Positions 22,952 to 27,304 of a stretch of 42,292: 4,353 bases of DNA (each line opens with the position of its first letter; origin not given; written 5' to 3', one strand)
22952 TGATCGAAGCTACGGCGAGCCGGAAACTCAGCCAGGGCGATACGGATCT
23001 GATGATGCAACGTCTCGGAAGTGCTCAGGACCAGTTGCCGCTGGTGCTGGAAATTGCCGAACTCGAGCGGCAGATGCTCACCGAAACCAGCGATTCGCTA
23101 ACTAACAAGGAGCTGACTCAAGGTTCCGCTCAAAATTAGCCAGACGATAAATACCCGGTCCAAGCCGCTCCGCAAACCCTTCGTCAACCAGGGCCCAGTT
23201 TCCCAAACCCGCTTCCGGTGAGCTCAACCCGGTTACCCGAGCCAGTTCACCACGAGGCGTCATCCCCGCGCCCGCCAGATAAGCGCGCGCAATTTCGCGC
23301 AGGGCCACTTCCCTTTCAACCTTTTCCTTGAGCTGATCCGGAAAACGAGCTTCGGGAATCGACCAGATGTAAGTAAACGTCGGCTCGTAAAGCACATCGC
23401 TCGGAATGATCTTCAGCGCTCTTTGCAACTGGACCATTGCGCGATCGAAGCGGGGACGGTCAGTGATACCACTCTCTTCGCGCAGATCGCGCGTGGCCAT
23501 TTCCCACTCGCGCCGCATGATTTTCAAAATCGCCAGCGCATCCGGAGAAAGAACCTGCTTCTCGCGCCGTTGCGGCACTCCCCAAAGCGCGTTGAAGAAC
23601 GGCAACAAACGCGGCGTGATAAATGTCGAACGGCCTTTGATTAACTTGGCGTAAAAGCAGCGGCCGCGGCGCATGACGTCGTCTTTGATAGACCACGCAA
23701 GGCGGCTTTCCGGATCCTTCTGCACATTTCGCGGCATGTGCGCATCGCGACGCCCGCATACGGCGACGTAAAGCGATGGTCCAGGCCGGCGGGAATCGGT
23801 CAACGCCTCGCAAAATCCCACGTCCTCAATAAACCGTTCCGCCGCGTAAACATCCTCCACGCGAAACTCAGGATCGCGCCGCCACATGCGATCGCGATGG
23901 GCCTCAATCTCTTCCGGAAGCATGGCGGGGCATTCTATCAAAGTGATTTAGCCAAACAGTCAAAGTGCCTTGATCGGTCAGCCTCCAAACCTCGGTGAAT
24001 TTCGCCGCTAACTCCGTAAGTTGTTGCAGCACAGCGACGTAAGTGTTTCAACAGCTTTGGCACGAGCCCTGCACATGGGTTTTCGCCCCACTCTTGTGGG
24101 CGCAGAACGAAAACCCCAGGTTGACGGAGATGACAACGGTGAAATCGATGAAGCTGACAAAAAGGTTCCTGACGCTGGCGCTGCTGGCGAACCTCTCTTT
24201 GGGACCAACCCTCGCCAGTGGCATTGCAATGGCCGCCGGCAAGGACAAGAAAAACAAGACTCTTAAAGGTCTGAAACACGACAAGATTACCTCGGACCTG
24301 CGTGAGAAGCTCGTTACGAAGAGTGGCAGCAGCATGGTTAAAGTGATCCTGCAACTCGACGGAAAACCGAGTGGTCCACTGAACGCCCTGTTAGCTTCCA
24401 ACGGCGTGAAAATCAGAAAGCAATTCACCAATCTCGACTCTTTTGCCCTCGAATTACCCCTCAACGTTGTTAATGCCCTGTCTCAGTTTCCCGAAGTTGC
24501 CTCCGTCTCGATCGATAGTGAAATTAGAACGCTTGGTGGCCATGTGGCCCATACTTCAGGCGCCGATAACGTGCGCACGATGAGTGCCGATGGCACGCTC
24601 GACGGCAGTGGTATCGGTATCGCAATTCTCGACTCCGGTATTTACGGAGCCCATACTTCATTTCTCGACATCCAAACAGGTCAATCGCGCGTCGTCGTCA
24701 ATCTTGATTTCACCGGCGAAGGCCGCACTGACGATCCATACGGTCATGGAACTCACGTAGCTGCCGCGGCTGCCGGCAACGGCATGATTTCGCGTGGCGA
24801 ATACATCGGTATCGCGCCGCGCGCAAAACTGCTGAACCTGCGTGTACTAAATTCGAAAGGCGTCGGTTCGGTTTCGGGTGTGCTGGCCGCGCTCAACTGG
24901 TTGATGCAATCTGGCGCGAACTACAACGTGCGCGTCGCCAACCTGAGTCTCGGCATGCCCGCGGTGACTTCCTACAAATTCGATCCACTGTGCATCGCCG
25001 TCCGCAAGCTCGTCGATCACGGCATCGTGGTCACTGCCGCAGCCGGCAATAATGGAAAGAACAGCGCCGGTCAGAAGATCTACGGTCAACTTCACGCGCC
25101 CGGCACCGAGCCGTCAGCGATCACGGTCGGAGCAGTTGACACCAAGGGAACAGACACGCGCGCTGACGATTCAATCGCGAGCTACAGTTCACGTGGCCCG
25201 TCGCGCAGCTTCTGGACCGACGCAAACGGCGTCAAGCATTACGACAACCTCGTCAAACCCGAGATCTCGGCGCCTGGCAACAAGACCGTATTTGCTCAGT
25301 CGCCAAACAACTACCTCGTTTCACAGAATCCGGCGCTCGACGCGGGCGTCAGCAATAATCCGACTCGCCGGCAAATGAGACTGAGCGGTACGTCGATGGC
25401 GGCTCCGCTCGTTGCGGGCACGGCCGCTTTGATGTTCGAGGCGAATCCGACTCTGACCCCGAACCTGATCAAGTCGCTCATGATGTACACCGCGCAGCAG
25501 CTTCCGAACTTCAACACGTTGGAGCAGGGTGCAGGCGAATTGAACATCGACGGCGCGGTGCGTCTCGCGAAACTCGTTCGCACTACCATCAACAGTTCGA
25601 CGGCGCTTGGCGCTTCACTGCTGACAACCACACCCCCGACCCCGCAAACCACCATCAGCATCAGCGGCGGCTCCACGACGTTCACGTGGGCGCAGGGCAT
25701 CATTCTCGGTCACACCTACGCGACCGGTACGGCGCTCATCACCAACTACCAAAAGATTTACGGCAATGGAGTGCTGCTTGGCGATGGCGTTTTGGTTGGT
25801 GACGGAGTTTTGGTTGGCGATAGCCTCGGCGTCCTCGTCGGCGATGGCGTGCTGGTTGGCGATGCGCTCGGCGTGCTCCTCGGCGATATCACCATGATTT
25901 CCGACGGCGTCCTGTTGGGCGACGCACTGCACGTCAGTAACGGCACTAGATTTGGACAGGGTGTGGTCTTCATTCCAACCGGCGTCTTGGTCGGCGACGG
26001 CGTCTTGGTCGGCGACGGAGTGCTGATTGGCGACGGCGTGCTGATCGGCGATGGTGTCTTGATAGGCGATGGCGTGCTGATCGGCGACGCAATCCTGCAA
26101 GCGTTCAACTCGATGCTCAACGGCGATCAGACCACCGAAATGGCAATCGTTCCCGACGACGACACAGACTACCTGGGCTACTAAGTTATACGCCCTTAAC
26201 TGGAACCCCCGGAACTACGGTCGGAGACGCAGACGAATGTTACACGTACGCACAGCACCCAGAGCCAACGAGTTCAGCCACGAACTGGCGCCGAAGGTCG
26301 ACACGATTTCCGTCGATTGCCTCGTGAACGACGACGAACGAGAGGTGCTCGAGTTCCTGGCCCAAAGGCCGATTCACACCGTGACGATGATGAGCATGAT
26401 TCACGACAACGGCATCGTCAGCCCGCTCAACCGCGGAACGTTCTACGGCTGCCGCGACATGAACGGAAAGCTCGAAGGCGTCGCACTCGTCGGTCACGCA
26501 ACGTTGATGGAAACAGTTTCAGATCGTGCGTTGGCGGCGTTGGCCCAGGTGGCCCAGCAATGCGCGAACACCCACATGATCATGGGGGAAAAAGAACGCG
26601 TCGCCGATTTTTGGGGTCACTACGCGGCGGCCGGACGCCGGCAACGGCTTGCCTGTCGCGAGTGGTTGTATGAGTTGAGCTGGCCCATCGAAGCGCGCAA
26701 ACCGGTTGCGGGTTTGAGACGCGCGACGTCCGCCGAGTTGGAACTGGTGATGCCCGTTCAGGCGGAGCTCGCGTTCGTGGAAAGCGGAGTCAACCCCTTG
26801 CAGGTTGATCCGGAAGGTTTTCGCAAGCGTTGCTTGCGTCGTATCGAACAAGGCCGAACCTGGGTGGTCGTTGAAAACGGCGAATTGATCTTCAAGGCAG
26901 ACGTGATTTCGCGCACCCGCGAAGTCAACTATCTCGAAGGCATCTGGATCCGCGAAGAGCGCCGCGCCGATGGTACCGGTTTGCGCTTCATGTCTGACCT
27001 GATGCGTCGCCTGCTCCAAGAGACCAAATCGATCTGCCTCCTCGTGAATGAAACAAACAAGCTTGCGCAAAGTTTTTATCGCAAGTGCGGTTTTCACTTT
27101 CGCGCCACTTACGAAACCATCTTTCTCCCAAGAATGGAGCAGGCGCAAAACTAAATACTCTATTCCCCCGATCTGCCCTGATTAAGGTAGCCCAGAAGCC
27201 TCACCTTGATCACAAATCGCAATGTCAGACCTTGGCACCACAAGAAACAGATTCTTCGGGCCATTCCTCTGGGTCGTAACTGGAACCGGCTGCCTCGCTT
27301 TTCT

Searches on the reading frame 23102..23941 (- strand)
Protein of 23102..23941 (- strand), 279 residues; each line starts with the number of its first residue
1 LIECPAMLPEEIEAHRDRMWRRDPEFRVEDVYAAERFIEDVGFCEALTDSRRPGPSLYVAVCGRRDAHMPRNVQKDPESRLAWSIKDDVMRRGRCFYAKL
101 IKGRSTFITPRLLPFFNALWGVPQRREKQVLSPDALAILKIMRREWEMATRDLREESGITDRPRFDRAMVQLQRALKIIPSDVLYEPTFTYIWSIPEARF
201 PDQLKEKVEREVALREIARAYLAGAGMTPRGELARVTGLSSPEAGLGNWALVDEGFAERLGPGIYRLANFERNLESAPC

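Call 101: search_protein_families(library=pfam, proteins=[window:23102-23941:-], max_evalue=0.0001)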
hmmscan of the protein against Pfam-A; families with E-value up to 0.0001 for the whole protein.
window:23102-23941:- (279 aa): 1 family
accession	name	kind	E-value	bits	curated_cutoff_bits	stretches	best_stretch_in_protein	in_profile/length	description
PF24741.1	AlkZ-rel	-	3e-27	96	26.5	1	31-225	4-208/221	AlkZ related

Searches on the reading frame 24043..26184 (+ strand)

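Call 88: search_protein_families(library=pfam, proteins=[window:24043-26184:+], max_evalue=0.001)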
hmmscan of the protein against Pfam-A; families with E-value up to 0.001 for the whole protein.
window:24043-26184:+ (713 aa): 3 families
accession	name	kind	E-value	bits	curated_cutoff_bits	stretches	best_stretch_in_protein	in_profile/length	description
PF00082.27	Peptidase_S8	-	7.3e-44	150.6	21.8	1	188-491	1-281/288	Subtilase family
PF00132.30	Hexapep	-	5.2e-07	29.5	27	1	648-681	2-35/36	Bacterial transferase hexapeptide (six repeats)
PF25084.1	LbH_EIF2B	-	0.00048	20.5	54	0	647-678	72-103/105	EIF2B subunit epsilon LbH domain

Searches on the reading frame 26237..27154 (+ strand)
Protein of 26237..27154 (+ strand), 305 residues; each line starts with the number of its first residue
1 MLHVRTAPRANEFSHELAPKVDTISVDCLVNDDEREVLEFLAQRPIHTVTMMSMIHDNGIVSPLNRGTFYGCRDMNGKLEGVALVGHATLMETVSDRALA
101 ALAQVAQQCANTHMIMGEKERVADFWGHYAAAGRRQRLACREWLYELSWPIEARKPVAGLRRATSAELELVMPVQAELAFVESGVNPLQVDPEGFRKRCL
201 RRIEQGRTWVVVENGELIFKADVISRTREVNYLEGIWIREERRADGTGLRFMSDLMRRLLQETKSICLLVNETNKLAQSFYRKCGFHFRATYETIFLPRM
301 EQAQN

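Call 101: search_protein_families(library=pfam, proteins=[window:26237-27154:+], max_evalue=0.0001)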
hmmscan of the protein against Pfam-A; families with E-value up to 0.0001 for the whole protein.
window:26237-27154:+ (305 aa): 4 families
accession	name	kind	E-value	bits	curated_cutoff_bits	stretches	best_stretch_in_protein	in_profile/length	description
PF13508.13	Acetyltransf_7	-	7.8e-07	29.8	27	1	205-287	2-83/84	Acetyltransferase (GNAT) domain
PF08445.16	FR47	-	1.3e-06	28.7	22.1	1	229-291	20-82/86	FR47-like protein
PF00583.31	Acetyltransf_1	-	4.6e-06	27.3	20.7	1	200-286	24-116/116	Acetyltransferase (GNAT) family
PF13673.13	Acetyltransf_10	-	8.1e-06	26.3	23.6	1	192-288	19-109/128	Acetyltransferase (GNAT) domain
